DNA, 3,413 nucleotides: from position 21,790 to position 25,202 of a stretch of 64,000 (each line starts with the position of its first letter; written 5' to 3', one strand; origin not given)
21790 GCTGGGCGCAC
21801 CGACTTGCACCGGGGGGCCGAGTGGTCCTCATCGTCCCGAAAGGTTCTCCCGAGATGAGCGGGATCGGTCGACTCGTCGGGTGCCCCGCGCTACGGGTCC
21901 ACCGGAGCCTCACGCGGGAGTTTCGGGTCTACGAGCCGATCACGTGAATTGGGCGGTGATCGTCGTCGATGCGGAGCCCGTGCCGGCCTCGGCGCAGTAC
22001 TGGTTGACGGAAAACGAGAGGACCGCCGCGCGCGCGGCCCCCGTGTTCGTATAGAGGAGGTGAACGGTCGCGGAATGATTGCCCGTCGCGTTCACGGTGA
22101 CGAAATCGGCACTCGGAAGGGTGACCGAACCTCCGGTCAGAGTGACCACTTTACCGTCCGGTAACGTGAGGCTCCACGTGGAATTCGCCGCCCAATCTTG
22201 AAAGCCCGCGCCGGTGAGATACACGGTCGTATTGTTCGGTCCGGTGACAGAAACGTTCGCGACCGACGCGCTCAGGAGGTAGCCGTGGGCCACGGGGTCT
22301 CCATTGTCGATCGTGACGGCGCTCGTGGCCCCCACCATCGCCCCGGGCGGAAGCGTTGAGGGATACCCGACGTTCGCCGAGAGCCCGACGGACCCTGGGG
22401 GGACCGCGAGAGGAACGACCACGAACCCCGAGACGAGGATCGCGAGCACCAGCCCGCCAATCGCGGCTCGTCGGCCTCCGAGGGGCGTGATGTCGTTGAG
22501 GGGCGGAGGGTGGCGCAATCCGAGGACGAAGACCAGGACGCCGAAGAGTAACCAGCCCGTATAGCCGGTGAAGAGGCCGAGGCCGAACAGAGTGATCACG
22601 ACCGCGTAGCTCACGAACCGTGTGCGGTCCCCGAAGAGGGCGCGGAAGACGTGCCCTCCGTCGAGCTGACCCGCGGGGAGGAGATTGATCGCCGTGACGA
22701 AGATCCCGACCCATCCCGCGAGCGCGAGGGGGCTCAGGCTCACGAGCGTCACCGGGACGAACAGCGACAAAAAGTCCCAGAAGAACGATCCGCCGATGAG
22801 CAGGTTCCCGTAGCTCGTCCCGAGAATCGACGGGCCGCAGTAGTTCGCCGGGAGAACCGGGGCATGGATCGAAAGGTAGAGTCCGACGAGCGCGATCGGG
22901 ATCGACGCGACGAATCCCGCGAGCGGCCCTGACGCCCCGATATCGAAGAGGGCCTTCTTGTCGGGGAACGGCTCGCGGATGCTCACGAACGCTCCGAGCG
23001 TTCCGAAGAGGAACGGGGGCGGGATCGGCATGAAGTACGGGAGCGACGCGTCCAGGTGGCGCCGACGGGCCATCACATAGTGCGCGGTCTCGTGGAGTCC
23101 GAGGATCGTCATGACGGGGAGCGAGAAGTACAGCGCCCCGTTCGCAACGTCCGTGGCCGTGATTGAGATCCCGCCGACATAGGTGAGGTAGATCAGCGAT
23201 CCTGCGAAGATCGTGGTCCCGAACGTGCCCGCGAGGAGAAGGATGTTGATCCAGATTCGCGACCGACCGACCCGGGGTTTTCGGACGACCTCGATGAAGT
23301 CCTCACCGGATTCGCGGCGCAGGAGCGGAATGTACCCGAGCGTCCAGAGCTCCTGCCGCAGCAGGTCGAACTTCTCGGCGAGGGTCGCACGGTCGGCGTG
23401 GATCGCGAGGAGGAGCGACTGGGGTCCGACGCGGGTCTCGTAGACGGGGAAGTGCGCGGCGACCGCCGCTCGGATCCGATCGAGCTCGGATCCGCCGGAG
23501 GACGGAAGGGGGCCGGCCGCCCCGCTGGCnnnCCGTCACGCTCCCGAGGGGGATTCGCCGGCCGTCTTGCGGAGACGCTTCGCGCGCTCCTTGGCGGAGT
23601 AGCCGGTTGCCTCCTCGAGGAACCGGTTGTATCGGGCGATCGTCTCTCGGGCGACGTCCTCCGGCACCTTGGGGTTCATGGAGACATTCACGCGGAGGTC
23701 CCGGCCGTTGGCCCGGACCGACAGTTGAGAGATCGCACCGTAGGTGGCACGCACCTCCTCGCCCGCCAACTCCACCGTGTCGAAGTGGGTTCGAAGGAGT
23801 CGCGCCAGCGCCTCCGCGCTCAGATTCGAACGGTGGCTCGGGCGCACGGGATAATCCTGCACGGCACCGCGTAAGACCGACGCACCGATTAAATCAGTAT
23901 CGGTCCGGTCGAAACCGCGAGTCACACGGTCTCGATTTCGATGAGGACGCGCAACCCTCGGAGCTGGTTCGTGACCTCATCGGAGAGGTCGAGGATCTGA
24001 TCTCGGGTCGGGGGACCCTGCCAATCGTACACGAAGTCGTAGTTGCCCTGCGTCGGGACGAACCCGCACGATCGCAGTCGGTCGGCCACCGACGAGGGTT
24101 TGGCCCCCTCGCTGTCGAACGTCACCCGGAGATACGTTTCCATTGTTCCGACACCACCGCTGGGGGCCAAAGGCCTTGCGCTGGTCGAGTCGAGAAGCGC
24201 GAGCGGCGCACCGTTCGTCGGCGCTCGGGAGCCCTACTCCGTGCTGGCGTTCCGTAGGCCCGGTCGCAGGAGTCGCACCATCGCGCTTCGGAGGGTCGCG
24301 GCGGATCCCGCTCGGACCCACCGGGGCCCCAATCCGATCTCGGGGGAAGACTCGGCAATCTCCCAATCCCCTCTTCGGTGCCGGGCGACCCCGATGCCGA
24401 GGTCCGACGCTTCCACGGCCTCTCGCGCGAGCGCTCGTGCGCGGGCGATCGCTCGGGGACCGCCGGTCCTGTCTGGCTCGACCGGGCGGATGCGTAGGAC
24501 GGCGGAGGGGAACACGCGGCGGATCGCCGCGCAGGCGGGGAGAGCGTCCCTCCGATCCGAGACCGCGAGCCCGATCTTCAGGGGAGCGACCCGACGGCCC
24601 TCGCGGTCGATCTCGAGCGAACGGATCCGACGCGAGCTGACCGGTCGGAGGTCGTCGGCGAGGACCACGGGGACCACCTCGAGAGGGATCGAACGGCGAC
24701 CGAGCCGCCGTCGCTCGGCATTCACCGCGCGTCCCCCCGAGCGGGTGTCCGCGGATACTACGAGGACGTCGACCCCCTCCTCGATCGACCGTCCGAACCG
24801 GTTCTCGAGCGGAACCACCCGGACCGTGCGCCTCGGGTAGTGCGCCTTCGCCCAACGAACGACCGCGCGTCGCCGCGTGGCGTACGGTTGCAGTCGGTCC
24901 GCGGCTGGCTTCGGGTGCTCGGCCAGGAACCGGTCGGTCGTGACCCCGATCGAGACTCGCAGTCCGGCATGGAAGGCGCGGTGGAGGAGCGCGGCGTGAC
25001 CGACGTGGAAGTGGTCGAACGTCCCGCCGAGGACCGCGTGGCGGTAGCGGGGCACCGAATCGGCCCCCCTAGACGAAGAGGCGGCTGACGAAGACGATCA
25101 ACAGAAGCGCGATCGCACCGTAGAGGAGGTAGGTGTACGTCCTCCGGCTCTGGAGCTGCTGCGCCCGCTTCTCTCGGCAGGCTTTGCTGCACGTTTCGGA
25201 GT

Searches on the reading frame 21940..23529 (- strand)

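Call 20: search_protein_families(library=pfam, proteins=[window:21940-23529:-], max_evalue=0.00001)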
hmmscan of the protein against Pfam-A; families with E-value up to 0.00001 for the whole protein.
window:21940-23529:- (529 aa): 1 family
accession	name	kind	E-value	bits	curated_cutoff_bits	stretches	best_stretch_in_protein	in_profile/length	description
PF02163.28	Peptidase_M50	-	8.2e-19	68.3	27.2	1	134-304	1-199/221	Peptidase family M50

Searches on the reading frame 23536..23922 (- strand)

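Call 20: search_protein_families(library=pfam, proteins=[window:23536-23922:-], max_evalue=0.00001)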
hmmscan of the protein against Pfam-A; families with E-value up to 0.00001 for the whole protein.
window:23536-23922:- (128 aa): 1 family
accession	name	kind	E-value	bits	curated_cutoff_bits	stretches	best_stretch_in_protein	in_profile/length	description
PF18446.7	DUF5611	-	6.4e-20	72.2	25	1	22-119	2-102/102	Domain of unknown function (DUF5611)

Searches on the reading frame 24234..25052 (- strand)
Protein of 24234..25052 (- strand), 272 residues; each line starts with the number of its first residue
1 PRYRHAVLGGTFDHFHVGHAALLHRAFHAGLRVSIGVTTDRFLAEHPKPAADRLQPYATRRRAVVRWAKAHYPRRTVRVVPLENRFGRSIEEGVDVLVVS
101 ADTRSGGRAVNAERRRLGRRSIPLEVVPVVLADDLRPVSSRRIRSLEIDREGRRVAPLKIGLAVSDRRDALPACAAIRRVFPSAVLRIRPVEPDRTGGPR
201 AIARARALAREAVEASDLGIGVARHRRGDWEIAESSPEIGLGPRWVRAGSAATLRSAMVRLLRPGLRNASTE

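Call 20: search_protein_families(library=pfam, proteins=[window:24234-25052:-], max_evalue=0.00001)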
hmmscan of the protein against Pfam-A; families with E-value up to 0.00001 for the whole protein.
window:24234-25052:- (272 aa): 1 family
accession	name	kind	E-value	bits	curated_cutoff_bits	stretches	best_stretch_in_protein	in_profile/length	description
PF01467.32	CTP_transf_like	-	1.2e-09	38.9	21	1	7-144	1-131/133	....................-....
